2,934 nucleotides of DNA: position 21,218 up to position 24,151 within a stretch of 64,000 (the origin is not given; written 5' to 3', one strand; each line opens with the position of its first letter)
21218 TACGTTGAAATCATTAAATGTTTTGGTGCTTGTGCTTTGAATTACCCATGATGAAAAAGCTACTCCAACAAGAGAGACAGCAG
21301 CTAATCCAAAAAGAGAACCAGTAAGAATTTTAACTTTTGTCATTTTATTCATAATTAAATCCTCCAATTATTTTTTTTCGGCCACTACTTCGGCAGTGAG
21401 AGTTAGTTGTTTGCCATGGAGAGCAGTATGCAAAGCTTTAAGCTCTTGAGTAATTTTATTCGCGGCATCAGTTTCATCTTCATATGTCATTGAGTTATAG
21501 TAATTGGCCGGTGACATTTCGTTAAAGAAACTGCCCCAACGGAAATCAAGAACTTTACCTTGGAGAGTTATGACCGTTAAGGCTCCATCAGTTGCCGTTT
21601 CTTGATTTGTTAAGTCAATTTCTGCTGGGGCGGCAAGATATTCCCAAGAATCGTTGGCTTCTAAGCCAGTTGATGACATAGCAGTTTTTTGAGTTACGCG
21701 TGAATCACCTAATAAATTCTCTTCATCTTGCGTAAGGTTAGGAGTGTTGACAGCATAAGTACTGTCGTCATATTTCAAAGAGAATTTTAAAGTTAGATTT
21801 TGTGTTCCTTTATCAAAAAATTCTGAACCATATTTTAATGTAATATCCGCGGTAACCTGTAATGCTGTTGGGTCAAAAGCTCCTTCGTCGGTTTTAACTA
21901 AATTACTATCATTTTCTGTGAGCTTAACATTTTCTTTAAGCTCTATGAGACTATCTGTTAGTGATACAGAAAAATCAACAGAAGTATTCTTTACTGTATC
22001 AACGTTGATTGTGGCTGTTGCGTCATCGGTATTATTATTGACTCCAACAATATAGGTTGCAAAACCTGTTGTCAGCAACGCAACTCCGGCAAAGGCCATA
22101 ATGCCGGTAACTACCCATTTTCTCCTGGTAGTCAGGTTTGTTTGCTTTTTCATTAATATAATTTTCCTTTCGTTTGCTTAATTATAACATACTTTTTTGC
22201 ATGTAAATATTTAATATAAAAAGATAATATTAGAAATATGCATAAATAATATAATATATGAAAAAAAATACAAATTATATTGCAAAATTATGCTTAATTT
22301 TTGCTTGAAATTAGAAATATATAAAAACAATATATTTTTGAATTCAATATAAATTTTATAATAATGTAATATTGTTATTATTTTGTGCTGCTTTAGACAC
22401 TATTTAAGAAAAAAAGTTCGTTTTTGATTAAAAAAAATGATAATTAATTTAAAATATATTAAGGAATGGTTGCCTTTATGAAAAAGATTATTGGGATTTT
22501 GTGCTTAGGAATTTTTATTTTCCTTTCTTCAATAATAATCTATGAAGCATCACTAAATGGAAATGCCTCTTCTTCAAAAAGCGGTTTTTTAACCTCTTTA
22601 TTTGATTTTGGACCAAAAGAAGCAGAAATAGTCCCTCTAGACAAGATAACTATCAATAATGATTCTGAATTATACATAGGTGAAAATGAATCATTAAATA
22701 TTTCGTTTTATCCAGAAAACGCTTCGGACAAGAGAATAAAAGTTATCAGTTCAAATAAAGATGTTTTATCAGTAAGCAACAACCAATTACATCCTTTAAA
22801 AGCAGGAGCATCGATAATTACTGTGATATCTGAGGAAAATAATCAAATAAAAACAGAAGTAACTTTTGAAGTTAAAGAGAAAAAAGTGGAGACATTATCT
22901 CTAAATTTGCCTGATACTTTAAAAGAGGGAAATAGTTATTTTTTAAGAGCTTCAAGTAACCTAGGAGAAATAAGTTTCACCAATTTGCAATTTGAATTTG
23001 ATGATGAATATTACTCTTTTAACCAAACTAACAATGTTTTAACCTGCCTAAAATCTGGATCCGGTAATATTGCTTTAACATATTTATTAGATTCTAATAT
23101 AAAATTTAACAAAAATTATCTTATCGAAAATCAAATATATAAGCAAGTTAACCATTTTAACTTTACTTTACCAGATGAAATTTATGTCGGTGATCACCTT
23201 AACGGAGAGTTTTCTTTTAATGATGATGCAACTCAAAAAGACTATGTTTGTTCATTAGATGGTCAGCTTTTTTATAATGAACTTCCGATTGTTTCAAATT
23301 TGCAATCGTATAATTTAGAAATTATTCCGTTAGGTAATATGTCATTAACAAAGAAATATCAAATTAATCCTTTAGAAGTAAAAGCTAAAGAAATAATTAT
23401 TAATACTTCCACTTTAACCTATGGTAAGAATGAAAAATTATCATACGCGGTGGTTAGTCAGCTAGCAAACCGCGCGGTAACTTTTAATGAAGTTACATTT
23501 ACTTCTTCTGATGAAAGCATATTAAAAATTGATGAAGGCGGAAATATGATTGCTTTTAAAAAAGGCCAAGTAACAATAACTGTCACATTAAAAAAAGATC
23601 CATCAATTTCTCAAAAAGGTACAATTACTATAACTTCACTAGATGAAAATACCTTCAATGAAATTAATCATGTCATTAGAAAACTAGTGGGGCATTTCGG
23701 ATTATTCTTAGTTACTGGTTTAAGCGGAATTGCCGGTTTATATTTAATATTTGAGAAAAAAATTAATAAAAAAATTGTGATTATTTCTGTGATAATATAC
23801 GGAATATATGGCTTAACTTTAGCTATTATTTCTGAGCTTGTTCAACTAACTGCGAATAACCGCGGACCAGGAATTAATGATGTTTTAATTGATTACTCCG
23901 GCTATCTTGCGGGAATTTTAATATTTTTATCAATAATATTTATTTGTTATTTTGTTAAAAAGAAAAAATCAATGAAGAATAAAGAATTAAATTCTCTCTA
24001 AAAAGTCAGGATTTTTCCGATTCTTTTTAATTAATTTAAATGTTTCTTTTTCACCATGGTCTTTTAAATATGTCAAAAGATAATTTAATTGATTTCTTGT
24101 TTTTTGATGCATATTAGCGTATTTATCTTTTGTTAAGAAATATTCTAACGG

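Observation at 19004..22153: sipW-tasA-like module: three paralogous small secreted proteins with SipW-cognate-type signal peptides, followed by an extended Sec11/SipW-type signal peptidase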

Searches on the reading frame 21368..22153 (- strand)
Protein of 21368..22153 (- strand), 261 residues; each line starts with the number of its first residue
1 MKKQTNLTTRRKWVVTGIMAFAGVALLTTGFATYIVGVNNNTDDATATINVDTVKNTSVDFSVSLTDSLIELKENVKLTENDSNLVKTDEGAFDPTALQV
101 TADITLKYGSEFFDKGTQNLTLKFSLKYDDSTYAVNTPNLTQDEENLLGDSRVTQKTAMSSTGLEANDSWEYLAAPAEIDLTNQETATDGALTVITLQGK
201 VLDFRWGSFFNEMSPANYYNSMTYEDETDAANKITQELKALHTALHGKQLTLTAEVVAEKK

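Call 3: search_protein_families(library=pfam, proteins=[window:21368-22153:-], max_evalue=1)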
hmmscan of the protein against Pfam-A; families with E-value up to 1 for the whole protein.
window:21368-22153:- (261 aa): 1 family
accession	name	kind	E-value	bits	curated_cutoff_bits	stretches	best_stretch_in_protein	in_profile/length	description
PF15780.11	ASH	-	0.021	15.4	27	1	30-79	23-71/98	Abnormal spindle-like microcephaly-assoc'd, ASPM-SPD-2-Hydin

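Call 4: search_protein_families(library=ncbifam, proteins=[window:21368-22153:-], max_evalue=1)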
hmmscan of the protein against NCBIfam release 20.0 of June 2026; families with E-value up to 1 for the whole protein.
window:21368-22153:- (261 aa): 0 families

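Call 10: search_protein_families(library=padloc, proteins=[window:21368-22153:-], max_evalue=0.1)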
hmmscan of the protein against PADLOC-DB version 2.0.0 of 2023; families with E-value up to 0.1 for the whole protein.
window:21368-22153:- (261 aa): 0 families

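Call 15: find_homologous_proteins(query=window:21368-22153:-, max_evalue=0.001)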
Query window:21368-22153:- (261 aa): 109 proteins with E <= 0.001 among 723 candidates.
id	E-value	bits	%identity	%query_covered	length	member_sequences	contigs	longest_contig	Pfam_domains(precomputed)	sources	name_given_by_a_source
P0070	9.9e-151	518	94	100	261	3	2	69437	-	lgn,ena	-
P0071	5.2e-144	496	91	100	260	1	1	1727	-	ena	-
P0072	2.6e-143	493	91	100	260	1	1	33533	-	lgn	-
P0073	2.2e-142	490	92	100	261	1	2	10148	-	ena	-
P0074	4.1e-142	490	90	100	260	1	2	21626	-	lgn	-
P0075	5.9e-142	489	90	100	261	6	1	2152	-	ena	-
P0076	3.4e-141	487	90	100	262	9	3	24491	-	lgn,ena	-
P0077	7.3e-141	485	91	100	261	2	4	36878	-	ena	-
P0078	1.4e-140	485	90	100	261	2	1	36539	-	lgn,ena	-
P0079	2.8e-140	484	90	100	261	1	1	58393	-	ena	-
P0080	4.4e-140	483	90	100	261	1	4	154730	-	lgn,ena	-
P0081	8.6e-140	482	90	100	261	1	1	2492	-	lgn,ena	-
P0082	1.6e-139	481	90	100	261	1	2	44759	-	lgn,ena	-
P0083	2.0e-139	481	90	100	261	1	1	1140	-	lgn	-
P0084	9.1e-139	479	89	100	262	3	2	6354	-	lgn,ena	-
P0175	2.1e-14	72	28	100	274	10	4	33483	-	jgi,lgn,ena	-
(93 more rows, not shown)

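Call 18: find_related_loci(query=A3, collection=genome_contigs, flank=10000)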
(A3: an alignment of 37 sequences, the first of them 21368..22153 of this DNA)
Query A3 (261 aa) in genome_contigs; peptide patterns used: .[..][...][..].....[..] (x = any residue, [..] = any of these).
110 stretches matched a pattern; 35 encode a relative of the query (tblastn E <= 1e-3); 35 distinct loci.
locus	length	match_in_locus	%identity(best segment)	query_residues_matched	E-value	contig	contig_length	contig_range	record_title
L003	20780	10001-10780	89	1-261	6e-149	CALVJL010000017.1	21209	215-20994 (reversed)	MAG: uncultured Bacilli bacterium isolate BRZ_KC__bin21 genome assembly, contig: BRZ_KC__NODE_2984_length_21209_cov_27.9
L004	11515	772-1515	38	3-257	1e-41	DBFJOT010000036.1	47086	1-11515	MAG TPA_asm: Candidatus Onthovivens sp. isolate MAG8465 contig36, whole genome shotgun sequence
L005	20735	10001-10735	39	1-256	4e-41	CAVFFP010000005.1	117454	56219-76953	bacterium isolate G02614-L1_cleanbin_000026 genome assembly, contig: Spades_G02614-L1_contig_77, whole genome shotgun se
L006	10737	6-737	37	1-256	7e-41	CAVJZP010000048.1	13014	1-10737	Oscillospiraceae bacterium isolate H07658-L1_cleanbin_000010 genome assembly, contig: Spades_H07658-L1_contig_1079, whol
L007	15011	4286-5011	37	1-254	7e-38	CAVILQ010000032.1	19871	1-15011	bacterium isolate H07676-L1_cleanbin_000043 genome assembly, contig: Spades_H07676-L1_contig_2233, whole genome shotgun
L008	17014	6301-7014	37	1-250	1e-36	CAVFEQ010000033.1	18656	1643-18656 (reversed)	Paludibacteraceae bacterium isolate G02652-L1_cleanbin_000026 genome assembly, contig: Spades_G02652-L1_contig_1816, who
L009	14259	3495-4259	35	1-258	1e-35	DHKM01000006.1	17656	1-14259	MAG TPA_asm: Bacillales bacterium UBA4694 UBA4694_contig_10246, whole genome shotgun sequence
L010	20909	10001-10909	33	1-253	3e-35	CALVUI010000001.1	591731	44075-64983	MAG: uncultured Bacilli bacterium isolate BRZ_RV__bin55 genome assembly, contig: BRZ_RV__NODE_1_length_591731_cov_14.195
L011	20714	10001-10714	37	1-245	4e-35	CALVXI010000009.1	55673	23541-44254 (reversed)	MAG: uncultured Bacilli bacterium isolate BRZ_E__bin40 genome assembly, contig: BRZ_E__NODE_1042_length_55673_cov_36.217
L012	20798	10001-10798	34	1-258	4e-34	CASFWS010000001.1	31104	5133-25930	uncultured Firmicutes bacterium isolate B51_L2_308308_idba_bin.44 genome assembly, contig: B51_L2_308308_idba_bin.44.fa_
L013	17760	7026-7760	32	1-256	9e-34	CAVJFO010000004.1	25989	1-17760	Hallerella sp. isolate G02630-L1_cleanbin_000024 genome assembly, contig: Spades_G02630-L1_contig_856, whole genome shot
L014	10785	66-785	35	1-248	7e-34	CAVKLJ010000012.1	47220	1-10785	Lachnospiraceae bacterium isolate H07689-L1_cleanbin_000018 genome assembly, contig: Spades_H07689-L1_contig_370, whole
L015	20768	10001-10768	33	1-254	9e-34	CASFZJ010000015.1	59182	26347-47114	uncultured bacterium isolate O80_L2_310310_idba_bin.52 genome assembly, contig: O80_L2_310310_idba_bin.52.fa_scaffold_61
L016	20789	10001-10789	32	1-251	2e-32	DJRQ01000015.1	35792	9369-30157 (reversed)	MAG TPA_asm: Bacillales bacterium UBA6356 UBA6356_contig_515, whole genome shotgun sequence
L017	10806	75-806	34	1-254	5e-32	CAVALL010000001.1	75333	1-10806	Alistipes onderdonkii isolate H07666-L1_cleanbin_000024 genome assembly, contig: Spades_H07666-L1_contig_120, whole geno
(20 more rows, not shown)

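Call 28: predict_structure(alignment_id=A3)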
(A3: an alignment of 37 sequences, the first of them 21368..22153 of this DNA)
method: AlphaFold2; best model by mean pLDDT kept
length: 261 residues; sequences in the alignment: 37
mean_pLDDT: 71.5   pTM: 0.69
mean pLDDT of the five models: 71.5, 67.4, 65.0, 65.0, 63.6
residues with pLDDT >= 90: 47; 70-90: 129; 50-70: 30; < 50: 55
segments of 3 or more residues with pLDDT < 50: 1-54
pLDDT, mean of each block of 10 residues (from residue 1): 30 29 24 24 26 60 82 82 75 84 87 88 81 76 70 68 64 92 93 92 91 90 87 88 87 85 86
secondary structure, 60 per line:
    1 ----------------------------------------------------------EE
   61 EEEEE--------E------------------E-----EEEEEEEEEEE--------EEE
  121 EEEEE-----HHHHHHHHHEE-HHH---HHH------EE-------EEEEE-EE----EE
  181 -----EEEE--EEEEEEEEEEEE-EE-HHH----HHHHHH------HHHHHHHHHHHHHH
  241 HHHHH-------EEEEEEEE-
elements in order: E59-65 E99-109 E118-125 H131-139 E167-171 E186-189 E192-203 H215-220 H227-245 E253-260

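Call 59: fold_search(model_id=the predicted structure, library=pdb)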
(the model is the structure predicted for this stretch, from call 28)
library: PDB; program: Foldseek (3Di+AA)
matches with E <= 10: 393; with E <= 0.001: 0
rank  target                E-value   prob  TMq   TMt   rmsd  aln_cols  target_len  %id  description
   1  5iqm_A                1.5e-01  0.08  0.14  0.23  13.1       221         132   10  Crystal structure of the E. coli type 1 pilus subunit FimG (engineered variant with substitution Q134E; N-terminal Fim (released 2016-07-06)
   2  9uvr_B                2.6e-01  0.11  0.13  0.09  15.6       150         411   10  Crystal structure of SSA1632 from Streptococcus sanguinis (released 2026-01-21)
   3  8cem_B                2.6e-01  0.04  0.12  0.04  17.8       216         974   13  Structure of bovine native C3, re-refinement (released 2023-04-05)
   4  2ahi_D                3.2e-01  0.06  0.16  0.19  15.2       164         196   12  Structural Basis of DNA Recognition by p53 Tetramers (complex III) (released 2006-07-11)
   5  4ei0_A                3.4e-01  0.10  0.15  0.13  13.9       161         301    6  Crystal structure of a DUF4466 family protein (PARMER_03218) from Parabacteroides merdae ATCC 43184 at 2.00 A resoluti (released 2012-05-30)
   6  4ei0_B                4.1e-01  0.08  0.13  0.11  14.5       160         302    7  Crystal structure of a DUF4466 family protein (PARMER_03218) from Parabacteroides merdae ATCC 43184 at 2.00 A resoluti (released 2012-05-30)
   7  9lr7_C                4.6e-01  0.14  0.20  0.15  13.9       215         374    7  Crystal Structure of the Basal pilin EbpB from Enterococcus faecalis. (released 2025-07-16)
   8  4xtw_B                5.2e-01  0.02  0.10  0.10  18.7       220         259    8  Mycobacterium tuberculosis biotin ligase complexed with bisubstrate inhibitor 46 with azide in place of 2'OH (released 2015-09-02)
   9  9lr7_B                5.5e-01  0.08  0.14  0.10  13.9       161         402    7  Crystal Structure of the Basal pilin EbpB from Enterococcus faecalis. (released 2025-07-16)
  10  9lj6                  6.2e-01  0.07  0.14  0.14  14.0       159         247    7  Crystal Structure of C-terminal rigid fragment containing middle and C-terminal domains of the Basal pilin EbpB from Ent (released 2025-07-16)
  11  5ffo_E                6.6e-01  0.14  0.23  0.13   8.3       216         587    8  Integrin alpha V beta 6 in complex with pro-TGF-beta (released 2017-01-25)
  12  9m00_A                6.6e-01  0.12  0.19  0.16  13.8       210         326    8  Crystal Structure of the Basal pilin EbpB from Enterococcus faecalis with a partially disordered N-terminal domain. (released 2025-07-16)
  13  2fej_MODEL_1_A        7.0e-01  0.04  0.16  0.18  18.2       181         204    9  Solution structure of human p53 DNA binding domain. (released 2006-01-31)
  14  3bgu_A                7.4e-01  0.04  0.11  0.20  15.7       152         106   10  Crystal structure of a dimeric ferredoxin-like protein of unknown function (tfu_0763) from thermobifida fusca yx at 1. (released 2007-12-11)
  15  6wi5_A                7.9e-01  0.09  0.12  0.30  15.3       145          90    8  De novo designed protein Foldit4 (released 2020-04-22)
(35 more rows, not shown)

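Call 96: search_protein_families(library=ncbifam, proteins=[L013:1100-3652:+, L013:4282-6702:+], max_evalue=0.01)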
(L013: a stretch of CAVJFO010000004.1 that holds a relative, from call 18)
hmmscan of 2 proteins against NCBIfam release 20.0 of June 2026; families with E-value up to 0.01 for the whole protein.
L013:1100-3652:+ (850 aa): 0 families

L013:4282-6702:+ (806 aa): 0 families

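Call 97: search_protein_families(library=pfam, proteins=[L013:1100-3652:+, L013:4282-6702:+], max_evalue=0.01)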
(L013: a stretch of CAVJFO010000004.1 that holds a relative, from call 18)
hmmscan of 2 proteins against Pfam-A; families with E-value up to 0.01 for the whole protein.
L013:1100-3652:+ (850 aa): 1 family
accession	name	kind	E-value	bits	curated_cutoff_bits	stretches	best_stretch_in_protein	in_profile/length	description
PF05203.21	Hom_end_hint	-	0.0035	17.8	32.1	1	619-647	1-29/228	Hom_end-associated Hint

L013:4282-6702:+ (806 aa): 0 families

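Call 99: find_encoding_contigs(protein=P0175, flank=10000, max_places=2)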
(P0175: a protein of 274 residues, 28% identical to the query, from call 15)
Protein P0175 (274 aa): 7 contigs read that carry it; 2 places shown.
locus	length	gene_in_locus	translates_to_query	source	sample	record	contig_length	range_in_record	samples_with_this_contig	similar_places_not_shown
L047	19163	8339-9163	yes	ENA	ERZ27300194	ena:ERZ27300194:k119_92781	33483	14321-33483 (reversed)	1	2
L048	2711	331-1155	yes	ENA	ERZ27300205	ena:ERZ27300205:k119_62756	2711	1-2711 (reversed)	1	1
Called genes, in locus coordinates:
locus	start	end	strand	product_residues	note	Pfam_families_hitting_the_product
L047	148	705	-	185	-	PF00156:Pribosyltran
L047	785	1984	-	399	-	PF13556:HTH_30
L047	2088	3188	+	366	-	PF00465:Fe-ADH, PF13685:Fe-ADH_2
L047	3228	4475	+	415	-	PF03812:KdgT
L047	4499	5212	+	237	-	PF03306:AAL_decarboxy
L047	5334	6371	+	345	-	PF00089:Trypsin, PF13365:Trypsin_2 (weak)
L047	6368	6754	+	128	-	-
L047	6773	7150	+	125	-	-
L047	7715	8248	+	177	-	-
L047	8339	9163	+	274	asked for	-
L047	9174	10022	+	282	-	-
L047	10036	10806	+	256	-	-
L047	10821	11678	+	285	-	-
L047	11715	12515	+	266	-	-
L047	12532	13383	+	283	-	-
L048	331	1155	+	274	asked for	-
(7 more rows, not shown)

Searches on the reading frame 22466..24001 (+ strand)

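Call 3: search_protein_families(library=pfam, proteins=[window:22466-24001:+], max_evalue=1)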
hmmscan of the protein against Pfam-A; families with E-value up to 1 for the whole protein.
window:22466-24001:+ (511 aa): 7 families
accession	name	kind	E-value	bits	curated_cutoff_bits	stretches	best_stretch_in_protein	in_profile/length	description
PF02368.24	Big_2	-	4.3e-10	39.8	22.8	2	308-377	5-70/79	Bacterial Ig-like domain (group 2)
PF04892.17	VanZ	-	1.1e-08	36.2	30.1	1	395-488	37-123/126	VanZ like family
PF21461.3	HL_N-beta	-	0.00027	21.1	27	1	96-130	19-52/57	Hyaluronate lyase, N-terminal beta-sheet domain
PF18902.5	DUF5658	-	0.0099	17.1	25.2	1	387-450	10-76/82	Domain of unknown function (DUF5658)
PF14673.11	DUF4459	-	0.05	14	27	1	210-281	19-86/159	Domain of unknown function (DUF4459)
PF14545.12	DBB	-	0.39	11.1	22.2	1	71-141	23-90/139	Dof, BCAP, and BANK (DBB) motif,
PF25184.1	YxzE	-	0.49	11.9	40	0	482-507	6-31/65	YxzE-like putative bacteriocin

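Call 4: search_protein_families(library=ncbifam, proteins=[window:22466-24001:+], max_evalue=1)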
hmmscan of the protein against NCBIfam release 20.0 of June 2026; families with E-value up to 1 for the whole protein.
window:22466-24001:+ (511 aa): 3 families
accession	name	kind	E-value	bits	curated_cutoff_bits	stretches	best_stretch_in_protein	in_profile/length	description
NF037970.1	vanZ_1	subfamily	5.5e-07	30.2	20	1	391-479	25-108/109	VanZ family protein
NF033218.1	anchor_AmaP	equivalog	0.041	13.6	55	1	431-503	2-75/166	alkaline shock response membrane anchor protein AmaP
NF005399.0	PRK06946.1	subfamily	0.14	11.4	343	1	442-484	200-242/294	lipid A biosynthesis lauroyl acyltransferase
